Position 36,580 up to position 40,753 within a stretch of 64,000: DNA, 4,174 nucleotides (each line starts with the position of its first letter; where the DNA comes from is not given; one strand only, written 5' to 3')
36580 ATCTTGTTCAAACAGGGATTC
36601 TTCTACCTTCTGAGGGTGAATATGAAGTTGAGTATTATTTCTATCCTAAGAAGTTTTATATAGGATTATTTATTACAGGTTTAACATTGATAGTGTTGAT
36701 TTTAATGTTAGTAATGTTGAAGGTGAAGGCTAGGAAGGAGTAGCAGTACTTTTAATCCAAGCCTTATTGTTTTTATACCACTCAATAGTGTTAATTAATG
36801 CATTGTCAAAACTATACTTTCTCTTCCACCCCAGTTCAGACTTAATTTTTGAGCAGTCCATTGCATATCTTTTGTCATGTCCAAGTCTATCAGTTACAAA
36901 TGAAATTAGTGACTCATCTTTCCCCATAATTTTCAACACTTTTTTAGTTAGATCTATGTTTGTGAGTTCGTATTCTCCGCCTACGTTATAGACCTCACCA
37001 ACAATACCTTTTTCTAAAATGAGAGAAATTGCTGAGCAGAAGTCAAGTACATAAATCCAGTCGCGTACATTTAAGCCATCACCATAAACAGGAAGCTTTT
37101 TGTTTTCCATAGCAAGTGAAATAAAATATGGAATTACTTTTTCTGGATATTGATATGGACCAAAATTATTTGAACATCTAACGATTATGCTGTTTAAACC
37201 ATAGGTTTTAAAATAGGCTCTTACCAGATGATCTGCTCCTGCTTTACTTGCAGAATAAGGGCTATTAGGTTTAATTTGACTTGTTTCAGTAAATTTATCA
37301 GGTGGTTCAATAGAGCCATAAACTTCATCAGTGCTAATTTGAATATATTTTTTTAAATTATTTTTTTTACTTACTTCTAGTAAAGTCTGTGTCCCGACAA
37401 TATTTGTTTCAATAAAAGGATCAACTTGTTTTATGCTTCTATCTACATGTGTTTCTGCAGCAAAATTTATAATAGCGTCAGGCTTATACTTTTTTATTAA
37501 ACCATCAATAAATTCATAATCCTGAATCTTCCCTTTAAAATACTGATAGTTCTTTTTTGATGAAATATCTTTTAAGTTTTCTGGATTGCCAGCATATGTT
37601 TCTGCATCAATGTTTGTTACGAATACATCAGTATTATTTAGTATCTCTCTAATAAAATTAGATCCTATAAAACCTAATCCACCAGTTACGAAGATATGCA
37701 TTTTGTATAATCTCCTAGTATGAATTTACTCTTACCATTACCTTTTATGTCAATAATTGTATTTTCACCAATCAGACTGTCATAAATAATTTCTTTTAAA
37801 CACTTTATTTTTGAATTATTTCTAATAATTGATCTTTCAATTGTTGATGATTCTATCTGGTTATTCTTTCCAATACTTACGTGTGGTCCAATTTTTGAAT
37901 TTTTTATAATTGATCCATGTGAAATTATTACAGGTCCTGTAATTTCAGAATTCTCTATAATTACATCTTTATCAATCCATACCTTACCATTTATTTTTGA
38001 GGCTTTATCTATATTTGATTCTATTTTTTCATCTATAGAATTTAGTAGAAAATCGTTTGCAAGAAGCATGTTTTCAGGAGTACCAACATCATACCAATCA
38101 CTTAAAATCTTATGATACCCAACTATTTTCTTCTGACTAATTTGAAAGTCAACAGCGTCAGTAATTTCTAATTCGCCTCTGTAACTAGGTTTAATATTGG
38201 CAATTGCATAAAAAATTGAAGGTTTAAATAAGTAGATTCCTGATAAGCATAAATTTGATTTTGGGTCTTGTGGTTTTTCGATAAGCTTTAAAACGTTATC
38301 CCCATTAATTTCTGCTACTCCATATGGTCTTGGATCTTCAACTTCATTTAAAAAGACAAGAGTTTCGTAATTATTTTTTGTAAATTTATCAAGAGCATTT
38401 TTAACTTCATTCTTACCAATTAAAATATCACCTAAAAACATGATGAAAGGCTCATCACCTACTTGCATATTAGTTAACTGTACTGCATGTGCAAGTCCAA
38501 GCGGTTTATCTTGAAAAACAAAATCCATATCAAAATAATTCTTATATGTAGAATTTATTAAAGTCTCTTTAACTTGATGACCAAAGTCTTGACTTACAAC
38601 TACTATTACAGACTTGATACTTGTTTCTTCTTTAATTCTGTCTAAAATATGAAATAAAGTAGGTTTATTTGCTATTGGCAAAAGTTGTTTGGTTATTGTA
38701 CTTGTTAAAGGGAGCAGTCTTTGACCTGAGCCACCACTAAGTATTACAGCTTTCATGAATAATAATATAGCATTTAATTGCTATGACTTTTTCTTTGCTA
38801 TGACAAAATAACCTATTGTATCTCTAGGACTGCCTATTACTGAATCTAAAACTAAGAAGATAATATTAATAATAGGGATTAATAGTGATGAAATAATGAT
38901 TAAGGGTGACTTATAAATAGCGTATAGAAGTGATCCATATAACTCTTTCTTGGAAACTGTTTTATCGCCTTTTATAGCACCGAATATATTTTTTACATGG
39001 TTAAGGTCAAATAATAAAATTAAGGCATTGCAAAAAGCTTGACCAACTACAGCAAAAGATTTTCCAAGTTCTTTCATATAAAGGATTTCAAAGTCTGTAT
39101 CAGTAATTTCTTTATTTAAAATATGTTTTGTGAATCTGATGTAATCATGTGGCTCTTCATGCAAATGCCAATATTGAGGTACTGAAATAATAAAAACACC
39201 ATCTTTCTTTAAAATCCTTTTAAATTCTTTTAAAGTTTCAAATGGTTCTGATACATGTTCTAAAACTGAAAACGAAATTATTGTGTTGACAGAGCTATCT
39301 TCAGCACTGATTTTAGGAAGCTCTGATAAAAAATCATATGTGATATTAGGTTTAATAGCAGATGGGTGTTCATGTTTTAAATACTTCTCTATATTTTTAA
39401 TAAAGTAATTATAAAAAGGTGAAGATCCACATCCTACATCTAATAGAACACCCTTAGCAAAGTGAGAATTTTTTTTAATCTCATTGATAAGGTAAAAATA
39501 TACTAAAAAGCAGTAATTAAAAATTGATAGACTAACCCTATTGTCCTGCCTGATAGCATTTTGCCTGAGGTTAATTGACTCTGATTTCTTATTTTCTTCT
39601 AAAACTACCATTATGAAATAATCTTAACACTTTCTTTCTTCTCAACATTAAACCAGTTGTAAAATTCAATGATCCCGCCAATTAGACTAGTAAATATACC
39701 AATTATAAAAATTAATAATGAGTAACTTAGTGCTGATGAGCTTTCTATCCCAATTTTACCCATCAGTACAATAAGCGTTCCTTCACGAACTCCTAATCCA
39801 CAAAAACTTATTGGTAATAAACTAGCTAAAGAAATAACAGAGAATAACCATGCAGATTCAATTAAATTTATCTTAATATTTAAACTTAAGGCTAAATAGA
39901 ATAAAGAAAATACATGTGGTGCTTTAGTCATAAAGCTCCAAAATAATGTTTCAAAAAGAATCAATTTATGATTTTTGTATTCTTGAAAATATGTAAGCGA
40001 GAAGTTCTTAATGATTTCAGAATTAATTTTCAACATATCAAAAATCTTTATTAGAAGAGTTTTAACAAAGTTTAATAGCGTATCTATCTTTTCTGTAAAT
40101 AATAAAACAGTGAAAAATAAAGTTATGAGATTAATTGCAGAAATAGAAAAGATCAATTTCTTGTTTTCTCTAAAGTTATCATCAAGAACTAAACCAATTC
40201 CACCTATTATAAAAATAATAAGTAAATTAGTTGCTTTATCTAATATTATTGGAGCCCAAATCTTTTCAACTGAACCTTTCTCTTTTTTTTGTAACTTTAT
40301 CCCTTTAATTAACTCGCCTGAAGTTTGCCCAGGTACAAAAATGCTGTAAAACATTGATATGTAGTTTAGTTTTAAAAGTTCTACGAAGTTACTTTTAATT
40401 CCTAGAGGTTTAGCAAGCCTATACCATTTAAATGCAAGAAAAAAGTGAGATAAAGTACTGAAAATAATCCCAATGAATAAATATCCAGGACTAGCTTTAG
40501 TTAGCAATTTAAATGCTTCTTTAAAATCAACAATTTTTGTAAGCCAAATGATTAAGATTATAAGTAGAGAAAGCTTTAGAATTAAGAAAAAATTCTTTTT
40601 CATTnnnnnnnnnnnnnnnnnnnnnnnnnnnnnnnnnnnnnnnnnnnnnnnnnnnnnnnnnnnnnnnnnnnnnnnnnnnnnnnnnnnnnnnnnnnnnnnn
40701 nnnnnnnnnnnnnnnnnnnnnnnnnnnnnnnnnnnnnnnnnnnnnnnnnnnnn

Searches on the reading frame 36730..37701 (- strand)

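Call 25: search_protein_families(library=pfam, proteins=[window:36730-37701:-], max_evalue=0.001)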
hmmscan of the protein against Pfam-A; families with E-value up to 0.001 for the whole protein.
window:36730-37701:- (323 aa): 8 families
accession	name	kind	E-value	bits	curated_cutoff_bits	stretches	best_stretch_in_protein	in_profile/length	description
PF16363.11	GDP_Man_Dehyd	-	8e-78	262.6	27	1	4-301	1-328/332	GDP-mannose 4,6 dehydratase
PF01370.27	Epimerase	-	2.6e-64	217.4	20.9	1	3-241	1-240/240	NAD dependent epimerase/dehydratase family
PF04321.23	RmlD_sub_bind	-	2.6e-20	73.1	27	1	1-270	1-242/287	RmlD substrate binding domain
PF02719.21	Polysacc_synt_2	-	1.1e-18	67.9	20.2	1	3-263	1-251/293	Polysaccharide biosynthesis protein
PF01073.25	3Beta_HSD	-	5.5e-18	65.4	22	1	5-223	2-223/280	3-beta hydroxysteroid dehydrogenase/isomerase family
PF07993.18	NAD_binding_4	-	4.5e-13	49.4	20.1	1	75-178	90-206/258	Male sterility protein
PF13460.12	NAD_binding_10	-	3.8e-08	33.8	27.2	1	7-176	1-143/184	NAD(P)H-binding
PF00106.31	adh_short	-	0.00029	20.8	26.6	0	146-175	146-175/195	short chain dehydrogenase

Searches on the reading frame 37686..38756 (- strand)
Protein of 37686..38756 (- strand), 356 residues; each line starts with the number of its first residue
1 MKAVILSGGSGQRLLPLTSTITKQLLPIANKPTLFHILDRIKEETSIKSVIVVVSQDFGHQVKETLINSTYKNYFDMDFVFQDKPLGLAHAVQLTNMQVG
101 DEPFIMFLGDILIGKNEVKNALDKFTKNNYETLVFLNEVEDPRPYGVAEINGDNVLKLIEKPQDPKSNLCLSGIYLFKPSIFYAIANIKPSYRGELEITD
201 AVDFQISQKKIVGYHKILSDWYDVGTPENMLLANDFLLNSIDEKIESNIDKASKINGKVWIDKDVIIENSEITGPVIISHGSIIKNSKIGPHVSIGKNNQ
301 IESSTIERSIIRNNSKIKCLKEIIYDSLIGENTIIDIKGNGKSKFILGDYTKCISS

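Call 25: search_protein_families(library=pfam, proteins=[window:37686-38756:-], max_evalue=0.001)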
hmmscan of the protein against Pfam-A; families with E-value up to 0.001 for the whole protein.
window:37686-38756:- (356 aa): 5 families
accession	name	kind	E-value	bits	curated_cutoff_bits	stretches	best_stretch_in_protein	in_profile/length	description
PF00483.29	NTP_transferase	-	4e-46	158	21.2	1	2-239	1-244/245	Nucleotidyl transferase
PF12804.13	NTP_transf_3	-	5.8e-06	27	27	1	3-138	1-124/160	MobA-like NTP transferase domain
PF00132.30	Hexapep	-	1.6e-05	24.9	27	0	276-303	2-30/36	Bacterial transferase hexapeptide (six repeats)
PF07959.18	Fucose_pyrophosphorylase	-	0.00042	19.8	34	1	252-303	289-343/418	Fucose pyrophosphorylase domain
PF25084.1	LbH_EIF2B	-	0.00095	19.6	54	1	244-335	13-99/105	EIF2B subunit epsilon LbH domain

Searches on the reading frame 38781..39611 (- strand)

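Call 25: search_protein_families(library=pfam, proteins=[window:38781-39611:-], max_evalue=0.001)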
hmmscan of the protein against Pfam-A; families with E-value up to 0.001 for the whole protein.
window:38781-39611:- (276 aa): 5 families
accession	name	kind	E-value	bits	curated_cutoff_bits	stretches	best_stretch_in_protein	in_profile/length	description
PF13489.12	Methyltransf_23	-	4.9e-10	39.8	27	1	45-153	13-128/164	Methyltransferase domain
PF08241.18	Methyltransf_11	-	9.3e-09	36.3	21.2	1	57-142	1-95/95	Methyltransferase domain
PF13847.12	Methyltransf_31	-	2.4e-08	34.2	27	1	93-149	62-114/145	Methyltransferase domain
PF08242.18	Methyltransf_12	-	2.2e-05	25.6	30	1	97-140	52-98/98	Methyltransferase domain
PF13649.12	Methyltransf_25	-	0.00041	21.4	27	0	89-138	47-97/97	Methyltransferase domain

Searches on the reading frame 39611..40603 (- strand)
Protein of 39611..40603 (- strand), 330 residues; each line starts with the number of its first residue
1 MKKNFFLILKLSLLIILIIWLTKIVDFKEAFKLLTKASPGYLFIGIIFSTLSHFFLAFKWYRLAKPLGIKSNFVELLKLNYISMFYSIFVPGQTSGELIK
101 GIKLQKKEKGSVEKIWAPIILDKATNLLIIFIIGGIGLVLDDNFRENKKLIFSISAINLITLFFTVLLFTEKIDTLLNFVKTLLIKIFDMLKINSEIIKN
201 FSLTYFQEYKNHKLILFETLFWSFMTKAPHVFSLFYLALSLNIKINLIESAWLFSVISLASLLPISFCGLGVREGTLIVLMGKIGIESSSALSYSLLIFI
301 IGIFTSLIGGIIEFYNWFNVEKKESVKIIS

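Call 25: search_protein_families(library=pfam, proteins=[window:39611-40603:-], max_evalue=0.001)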
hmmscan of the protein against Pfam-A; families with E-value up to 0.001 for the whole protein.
window:39611-40603:- (330 aa): 1 family
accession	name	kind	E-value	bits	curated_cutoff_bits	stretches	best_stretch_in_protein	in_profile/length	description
PF03706.18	LPG_synthase_TM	-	2.9e-36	125.9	33.4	1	8-309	2-302/302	Lysylphosphatidylglycerol synthase TM region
